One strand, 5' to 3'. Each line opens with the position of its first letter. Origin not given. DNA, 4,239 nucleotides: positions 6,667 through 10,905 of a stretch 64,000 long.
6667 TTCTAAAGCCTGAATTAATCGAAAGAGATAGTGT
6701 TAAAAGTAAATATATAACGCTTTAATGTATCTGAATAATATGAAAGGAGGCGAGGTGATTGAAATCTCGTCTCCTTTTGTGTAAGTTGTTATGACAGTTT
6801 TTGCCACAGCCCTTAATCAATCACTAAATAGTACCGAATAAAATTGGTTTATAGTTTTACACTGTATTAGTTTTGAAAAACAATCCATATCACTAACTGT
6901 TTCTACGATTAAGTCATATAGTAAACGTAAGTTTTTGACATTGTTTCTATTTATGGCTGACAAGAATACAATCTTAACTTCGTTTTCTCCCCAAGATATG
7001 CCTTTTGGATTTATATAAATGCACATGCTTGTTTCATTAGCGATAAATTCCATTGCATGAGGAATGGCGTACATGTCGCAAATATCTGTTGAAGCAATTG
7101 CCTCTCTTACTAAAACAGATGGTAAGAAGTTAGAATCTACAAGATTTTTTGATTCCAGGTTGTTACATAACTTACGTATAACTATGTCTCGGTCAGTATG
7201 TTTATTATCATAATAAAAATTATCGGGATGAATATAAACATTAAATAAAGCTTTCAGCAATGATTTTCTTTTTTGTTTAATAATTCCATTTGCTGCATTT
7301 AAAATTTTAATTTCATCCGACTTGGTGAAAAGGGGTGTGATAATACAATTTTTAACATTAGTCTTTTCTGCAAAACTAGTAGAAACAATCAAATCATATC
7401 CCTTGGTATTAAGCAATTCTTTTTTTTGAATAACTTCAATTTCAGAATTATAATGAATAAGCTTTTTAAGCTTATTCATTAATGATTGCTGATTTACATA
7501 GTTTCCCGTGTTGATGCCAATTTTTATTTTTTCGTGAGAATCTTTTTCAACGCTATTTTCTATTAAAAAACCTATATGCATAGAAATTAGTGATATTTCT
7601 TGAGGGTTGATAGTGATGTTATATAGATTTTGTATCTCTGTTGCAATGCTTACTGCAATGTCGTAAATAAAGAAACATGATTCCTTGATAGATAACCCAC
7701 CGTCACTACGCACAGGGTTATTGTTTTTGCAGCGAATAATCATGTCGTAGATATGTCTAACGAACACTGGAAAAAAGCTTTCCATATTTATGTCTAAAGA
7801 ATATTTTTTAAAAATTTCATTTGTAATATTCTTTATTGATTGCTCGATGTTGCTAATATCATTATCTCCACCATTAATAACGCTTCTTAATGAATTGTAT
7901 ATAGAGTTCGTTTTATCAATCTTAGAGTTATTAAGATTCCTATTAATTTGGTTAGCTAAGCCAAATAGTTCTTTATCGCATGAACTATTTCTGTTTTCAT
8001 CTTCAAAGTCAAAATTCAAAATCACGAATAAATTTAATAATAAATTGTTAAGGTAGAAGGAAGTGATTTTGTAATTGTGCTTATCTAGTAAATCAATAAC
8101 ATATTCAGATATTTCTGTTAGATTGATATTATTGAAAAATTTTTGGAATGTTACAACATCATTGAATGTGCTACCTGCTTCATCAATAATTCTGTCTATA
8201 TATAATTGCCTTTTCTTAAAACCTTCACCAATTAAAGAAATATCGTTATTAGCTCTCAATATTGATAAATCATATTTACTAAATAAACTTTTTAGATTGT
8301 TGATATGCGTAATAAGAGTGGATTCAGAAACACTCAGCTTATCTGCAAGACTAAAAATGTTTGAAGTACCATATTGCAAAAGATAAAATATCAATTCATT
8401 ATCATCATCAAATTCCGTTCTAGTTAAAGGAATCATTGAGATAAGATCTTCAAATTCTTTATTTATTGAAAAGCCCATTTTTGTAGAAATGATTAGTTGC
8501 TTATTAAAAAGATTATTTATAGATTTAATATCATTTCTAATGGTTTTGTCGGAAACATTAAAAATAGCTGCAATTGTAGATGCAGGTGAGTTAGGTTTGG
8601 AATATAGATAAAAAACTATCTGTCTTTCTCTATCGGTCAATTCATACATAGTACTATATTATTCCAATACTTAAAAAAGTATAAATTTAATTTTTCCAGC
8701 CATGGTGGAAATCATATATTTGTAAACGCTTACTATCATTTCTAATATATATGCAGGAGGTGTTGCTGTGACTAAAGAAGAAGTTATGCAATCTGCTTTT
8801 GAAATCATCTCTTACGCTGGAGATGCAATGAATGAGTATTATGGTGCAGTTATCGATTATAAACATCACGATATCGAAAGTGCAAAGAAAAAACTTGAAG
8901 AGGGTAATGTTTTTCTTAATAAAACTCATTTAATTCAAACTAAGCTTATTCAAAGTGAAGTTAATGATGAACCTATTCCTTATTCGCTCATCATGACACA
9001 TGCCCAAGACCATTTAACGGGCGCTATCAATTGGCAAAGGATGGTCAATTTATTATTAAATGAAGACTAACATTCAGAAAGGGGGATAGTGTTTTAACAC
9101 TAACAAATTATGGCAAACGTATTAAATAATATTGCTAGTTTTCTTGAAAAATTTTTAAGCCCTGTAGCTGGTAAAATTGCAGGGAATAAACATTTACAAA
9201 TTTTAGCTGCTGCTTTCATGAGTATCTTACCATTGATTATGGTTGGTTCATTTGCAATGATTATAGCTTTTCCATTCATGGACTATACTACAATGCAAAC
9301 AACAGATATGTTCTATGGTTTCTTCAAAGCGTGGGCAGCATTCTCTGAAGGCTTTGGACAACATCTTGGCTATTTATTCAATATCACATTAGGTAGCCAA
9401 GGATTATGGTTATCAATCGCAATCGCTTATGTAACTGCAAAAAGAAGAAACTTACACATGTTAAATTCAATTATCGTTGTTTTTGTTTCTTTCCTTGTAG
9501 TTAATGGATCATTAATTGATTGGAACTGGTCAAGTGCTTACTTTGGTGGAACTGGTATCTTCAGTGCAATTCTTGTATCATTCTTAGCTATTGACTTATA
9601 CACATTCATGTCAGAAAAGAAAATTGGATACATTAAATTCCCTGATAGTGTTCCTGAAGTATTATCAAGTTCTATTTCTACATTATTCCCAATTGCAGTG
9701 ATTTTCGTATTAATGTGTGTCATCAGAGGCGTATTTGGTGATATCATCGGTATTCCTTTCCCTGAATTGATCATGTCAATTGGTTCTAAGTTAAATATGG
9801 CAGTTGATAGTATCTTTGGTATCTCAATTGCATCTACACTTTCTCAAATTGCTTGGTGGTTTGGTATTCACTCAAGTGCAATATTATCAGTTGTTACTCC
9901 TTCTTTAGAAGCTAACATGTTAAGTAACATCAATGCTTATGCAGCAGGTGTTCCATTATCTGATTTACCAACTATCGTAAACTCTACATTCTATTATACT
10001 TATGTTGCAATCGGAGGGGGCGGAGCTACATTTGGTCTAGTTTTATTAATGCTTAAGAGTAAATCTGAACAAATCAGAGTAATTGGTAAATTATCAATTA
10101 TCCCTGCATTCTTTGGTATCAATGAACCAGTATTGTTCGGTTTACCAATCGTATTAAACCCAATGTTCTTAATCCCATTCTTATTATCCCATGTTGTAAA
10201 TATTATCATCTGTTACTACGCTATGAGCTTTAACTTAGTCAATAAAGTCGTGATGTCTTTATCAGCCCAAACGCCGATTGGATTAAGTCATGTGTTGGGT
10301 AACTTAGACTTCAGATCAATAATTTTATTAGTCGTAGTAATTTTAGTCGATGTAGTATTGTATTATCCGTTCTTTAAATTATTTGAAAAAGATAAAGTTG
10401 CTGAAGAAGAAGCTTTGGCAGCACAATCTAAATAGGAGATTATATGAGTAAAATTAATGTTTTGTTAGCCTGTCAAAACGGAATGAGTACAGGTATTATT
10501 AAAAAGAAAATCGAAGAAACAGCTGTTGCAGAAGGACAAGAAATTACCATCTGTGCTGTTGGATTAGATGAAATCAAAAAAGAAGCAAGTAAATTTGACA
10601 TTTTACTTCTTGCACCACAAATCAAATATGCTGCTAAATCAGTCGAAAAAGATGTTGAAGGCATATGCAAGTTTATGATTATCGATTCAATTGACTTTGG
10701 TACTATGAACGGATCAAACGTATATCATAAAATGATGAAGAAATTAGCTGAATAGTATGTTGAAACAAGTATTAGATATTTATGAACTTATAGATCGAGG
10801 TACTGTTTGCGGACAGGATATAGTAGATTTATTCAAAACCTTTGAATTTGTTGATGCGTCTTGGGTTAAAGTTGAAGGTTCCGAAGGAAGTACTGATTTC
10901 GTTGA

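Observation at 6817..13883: Lac/cellobiose-family PTS locus that carries peptidase-like genes instead of a phospho-glycosidase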

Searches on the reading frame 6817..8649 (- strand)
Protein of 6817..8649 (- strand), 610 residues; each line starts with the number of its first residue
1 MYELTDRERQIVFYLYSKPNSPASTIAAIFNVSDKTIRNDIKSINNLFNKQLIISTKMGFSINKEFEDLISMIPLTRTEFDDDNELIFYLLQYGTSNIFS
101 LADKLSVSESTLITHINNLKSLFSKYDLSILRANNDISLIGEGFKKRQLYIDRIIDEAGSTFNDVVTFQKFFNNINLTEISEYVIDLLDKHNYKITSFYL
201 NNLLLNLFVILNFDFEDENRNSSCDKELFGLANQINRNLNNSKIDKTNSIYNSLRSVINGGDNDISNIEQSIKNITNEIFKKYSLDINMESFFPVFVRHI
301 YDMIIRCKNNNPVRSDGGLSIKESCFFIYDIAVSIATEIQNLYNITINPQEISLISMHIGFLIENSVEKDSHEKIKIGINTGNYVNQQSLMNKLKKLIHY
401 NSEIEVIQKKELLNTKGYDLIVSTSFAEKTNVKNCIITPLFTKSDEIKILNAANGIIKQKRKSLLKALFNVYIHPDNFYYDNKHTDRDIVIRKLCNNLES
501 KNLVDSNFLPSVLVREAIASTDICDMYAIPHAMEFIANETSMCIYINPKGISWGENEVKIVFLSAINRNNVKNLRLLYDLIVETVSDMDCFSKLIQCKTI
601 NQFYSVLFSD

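Call 3: search_protein_families(library=pfam, proteins=[window:6817-8649:-], max_evalue=0.01)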
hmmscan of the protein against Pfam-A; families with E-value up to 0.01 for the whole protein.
window:6817-8649:- (610 aa): 9 families
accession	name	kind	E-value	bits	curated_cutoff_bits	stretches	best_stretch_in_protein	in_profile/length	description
PF00359.27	PTS_EIIA_2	-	2.1e-19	70.4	27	1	473-607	3-141/144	Phosphoenolpyruvate-dependent sugar phosphotransferase system, EIIA 2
PF08279.18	HTH_11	-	8.6e-13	48.4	25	1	7-51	1-44/55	HTH domain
PF00874.25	PRD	-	1e-09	39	23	1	274-360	2-88/90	PRD domain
PF08280.17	HTH_Mga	-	5.1e-09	36.4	23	1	8-57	7-56/59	M protein trans-acting positive regulator (MGA) HTH domain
PF05043.19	Mga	-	1.8e-07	32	21.1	1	85-151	20-84/87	Mga helix-turn-helix domain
PF08220.18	HTH_DeoR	-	2.6e-06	27.5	21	1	7-46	1-40/57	DeoR-like helix-turn-helix domain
PF00196.25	GerE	-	0.00028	20.9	23.5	0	4-44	3-41/57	Bacterial regulatory proteins, luxR family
PF13730.12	HTH_36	-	0.00085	19.5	25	0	101-121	31-51/55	Helix-turn-helix domain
PF13412.12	HTH_24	-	0.001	19.1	21.9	0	85-120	7-42/48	Winged helix-turn-helix DNA-binding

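Call 4: search_protein_families(library=ncbifam, proteins=[window:6817-8649:-], max_evalue=0.01)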
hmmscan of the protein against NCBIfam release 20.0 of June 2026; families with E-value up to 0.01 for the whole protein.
window:6817-8649:- (610 aa): 10 families
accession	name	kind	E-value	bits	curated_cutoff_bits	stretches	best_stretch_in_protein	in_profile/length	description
NF053736.1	AcpB_EbpR_MafR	subfamily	7.8e-12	45.2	130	1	7-211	7-204/481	AcpB/EbpR/MafR family transcriptional regulator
TIGR00848.1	fruA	subfamily_domain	7.5e-11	42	103.5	1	474-574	3-110/129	fructose PTS transporter subunit IIA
NF010351.0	PRK13779.1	equivalog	4.6e-10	38.9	766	1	476-608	7-140/503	bifunctional PTS system fructose-specific transporter subunit IIA/HPr protein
NF007366.0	PRK09863.1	equivalog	5.8e-08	31.6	426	1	4-534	2-512/586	putative frv operon regulatory protein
NF007293.0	PRK09765.1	equivalog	1e-07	30.9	763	1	474-607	9-149/639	PTS 2-O-a-mannosyl-D-glycerate transporter subunit IIABC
NF008319.0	PRK11109.1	equivalog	2e-07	30.7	302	1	481-607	12-139/376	fused PTS fructose transporter subunit IIA/HPr protein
NF053606.1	Sta1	subfamily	2.2e-05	24.5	80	0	1-58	15-69/100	Sta1 family transcriptional regulator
TIGR01884.1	cas_HTH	subfamily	2.2e-05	23.9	60.2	0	81-121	142-182/202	CRISPR-associated CARF protein Csa3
NF011663.0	PRK15083.1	subfamily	2.9e-05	22.3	589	1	459-607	485-634/639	PTS mannitol transporter subunit IICBA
NF041396.1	TranRegLrp_Halo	equivalog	0.0093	15.8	190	0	83-120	7-44/149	HTH-type transcriptional regulator Lrp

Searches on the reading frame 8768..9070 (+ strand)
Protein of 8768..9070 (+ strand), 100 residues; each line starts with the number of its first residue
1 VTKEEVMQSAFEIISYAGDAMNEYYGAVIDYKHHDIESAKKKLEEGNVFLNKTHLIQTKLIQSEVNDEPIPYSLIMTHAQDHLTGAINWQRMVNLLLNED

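Call 3: search_protein_families(library=pfam, proteins=[window:8768-9070:+], max_evalue=0.01)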
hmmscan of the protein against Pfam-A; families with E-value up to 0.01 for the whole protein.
window:8768-9070:+ (100 aa): 1 family
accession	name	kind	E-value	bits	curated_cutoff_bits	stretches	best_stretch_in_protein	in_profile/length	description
PF02255.21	PTS_IIA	-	4e-24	84.9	27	1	9-95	2-88/94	PTS system, Lactose/Cellobiose specific IIA subunit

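Call 4: search_protein_families(library=ncbifam, proteins=[window:8768-9070:+], max_evalue=0.01)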
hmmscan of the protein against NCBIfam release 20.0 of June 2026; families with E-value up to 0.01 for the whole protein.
window:8768-9070:+ (100 aa): 3 families
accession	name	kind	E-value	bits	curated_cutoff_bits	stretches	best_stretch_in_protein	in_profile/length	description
TIGR00823.1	EIIA-LAC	subfamily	1.5e-20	73.2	136.95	1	4-96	1-93/99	lactose-specific PTS transporter subunit IIA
NF007156.0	PRK09591.1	equivalog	9.9e-15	54.7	144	1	1-92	1-92/105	PTS cellobiose transporter subunit IIA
NF007768.0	PRK10454.1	equivalog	2.2e-13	50.3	148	1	4-93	15-104/116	PTS N,N'-diacetylchitobiose transporter subunit IIA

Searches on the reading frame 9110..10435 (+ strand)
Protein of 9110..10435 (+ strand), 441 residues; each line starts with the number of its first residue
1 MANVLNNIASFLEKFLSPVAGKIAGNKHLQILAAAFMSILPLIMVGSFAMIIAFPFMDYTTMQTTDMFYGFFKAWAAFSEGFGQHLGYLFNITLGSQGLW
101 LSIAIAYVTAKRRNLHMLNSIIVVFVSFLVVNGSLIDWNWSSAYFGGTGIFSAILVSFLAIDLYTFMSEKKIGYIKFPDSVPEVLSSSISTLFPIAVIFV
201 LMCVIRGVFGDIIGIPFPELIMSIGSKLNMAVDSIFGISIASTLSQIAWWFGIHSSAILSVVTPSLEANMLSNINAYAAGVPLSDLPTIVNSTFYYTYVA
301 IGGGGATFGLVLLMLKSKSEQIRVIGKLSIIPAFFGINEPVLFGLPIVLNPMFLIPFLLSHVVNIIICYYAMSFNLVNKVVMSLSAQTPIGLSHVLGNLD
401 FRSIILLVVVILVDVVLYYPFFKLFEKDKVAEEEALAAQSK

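Call 3: search_protein_families(library=pfam, proteins=[window:9110-10435:+], max_evalue=0.01)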
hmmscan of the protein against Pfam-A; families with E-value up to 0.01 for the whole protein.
window:9110-10435:+ (441 aa): 1 family
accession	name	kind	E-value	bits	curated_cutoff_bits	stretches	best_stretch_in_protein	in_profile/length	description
PF02378.23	PTS_EIIC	-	7.4e-40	137.4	30.7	1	34-359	2-317/319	Phosphotransferase system, EIIC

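Call 4: search_protein_families(library=ncbifam, proteins=[window:9110-10435:+], max_evalue=0.01)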
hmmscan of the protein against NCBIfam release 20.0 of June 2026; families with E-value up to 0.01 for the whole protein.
window:9110-10435:+ (441 aa): 6 families
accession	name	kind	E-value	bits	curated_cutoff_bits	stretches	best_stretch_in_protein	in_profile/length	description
TIGR00359.1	cello_pts_IIC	equivalog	4.7e-75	253.2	434.45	1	17-434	2-423/424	PTS cellobiose transporter subunit IIC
TIGR00410.1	lacE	subfamily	4.7e-75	253.2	236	1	17-434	2-423/424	PTS system, lactose/cellobiose family IIC component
NF007157.0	PRK09592.1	equivalog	3e-62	210.9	503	2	141-438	161-449/451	PTS cellobiose transporter subunit IIC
TIGR00394.1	lac_pts_IIC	equivalog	2.4e-53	181.8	614.4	1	17-434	2-411/412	lactose-specific PTS transporter subunit EIIC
NF007634.0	PRK10297.1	equivalog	1.4e-35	122.8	760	1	7-430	3-435/452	PTS N,N'-diacetylchitobiose transporter subunit IIC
TIGR01995.1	PTS-II-ABC-beta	subfamily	8.1e-05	21.3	614.7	1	93-430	148-457/618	beta-glucoside-specific PTS transporter subunit IIABC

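Call 50: search_solved_structures(query=window:9110-10435:+, max_evalue=0.001, show_alignments=1)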
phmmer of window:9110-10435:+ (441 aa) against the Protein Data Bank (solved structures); distinct sequences matched with E-value up to 0.001: 1.
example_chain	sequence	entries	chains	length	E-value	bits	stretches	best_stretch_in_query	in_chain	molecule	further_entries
3qnq_A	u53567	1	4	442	1.5e-48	169.2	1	10-438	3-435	PTS system, cellobiose-specific IIC component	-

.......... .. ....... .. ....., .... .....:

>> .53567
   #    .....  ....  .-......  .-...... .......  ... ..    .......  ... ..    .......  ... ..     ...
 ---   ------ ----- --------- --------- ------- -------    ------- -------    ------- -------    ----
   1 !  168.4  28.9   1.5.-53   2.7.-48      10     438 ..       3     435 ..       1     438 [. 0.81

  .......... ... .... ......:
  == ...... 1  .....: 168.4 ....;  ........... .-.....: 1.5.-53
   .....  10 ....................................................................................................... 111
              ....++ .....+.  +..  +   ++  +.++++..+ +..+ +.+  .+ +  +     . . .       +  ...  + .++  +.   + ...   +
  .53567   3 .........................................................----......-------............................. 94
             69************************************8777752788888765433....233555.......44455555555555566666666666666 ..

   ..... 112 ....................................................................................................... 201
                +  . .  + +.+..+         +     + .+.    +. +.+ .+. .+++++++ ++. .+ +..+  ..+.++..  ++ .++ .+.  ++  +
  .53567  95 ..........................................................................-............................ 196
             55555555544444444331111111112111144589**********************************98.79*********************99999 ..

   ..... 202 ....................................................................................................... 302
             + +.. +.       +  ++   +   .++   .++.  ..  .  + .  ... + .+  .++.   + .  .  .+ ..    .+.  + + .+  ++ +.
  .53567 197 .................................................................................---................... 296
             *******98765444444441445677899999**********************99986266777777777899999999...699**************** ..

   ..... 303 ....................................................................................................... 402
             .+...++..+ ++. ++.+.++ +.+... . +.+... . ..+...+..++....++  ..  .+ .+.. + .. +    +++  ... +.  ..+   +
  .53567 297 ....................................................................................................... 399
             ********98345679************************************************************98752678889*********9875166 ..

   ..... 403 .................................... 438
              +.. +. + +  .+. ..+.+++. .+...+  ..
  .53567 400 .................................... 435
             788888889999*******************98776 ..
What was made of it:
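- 9110..10435 (+): EIIC of the Lac/cellobiose family. It keeps the equivalents of B. cereus ChbC His250 (GIH) and Glu334 (GINE). calls 3, 4, 50 (3QNQ, E 1.5e-48).
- On Lac/cellobiose PTS family (TC 4.A.3): GIH and GINE in the EIIC align with ChbC His250 and Glu334 (call 50).
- The EIIC aligns with the ChbC structure 3QNQ and keeps His250 and Glu334 (call 50).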

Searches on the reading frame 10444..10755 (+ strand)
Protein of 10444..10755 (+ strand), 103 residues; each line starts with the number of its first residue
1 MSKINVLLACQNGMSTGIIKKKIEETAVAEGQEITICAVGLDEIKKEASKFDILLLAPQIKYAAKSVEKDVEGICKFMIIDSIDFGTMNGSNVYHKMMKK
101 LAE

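Call 3: search_protein_families(library=pfam, proteins=[window:10444-10755:+], max_evalue=0.01)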
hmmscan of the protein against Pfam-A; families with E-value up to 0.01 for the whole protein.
window:10444-10755:+ (103 aa): 1 family
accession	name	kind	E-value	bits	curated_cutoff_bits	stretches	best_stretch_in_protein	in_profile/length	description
PF02302.22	PTS_IIB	-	6.4e-11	43.2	23.6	1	5-94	1-88/90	PTS system, Lactose/Cellobiose specific IIB subunit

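Call 4: search_protein_families(library=ncbifam, proteins=[window:10444-10755:+], max_evalue=0.01)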
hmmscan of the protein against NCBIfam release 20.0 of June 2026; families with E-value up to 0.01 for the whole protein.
window:10444-10755:+ (103 aa): 3 families
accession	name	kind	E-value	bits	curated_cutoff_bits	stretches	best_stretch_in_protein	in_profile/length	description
TIGR00853.1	pts-lac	subfamily_domain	1.9e-17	63.5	110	1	1-93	42-137/140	lactose/cellobiose PTS transporter subunit IIB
NF007155.0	PRK09590.1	equivalog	2.7e-08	34.3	101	1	5-73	3-73/104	PTS cellobiose transporter subunit IIB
NF007796.0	PRK10499.1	equivalog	1e-07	32.2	157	1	1-95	1-94/106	PTS sugar transporter subunit IIB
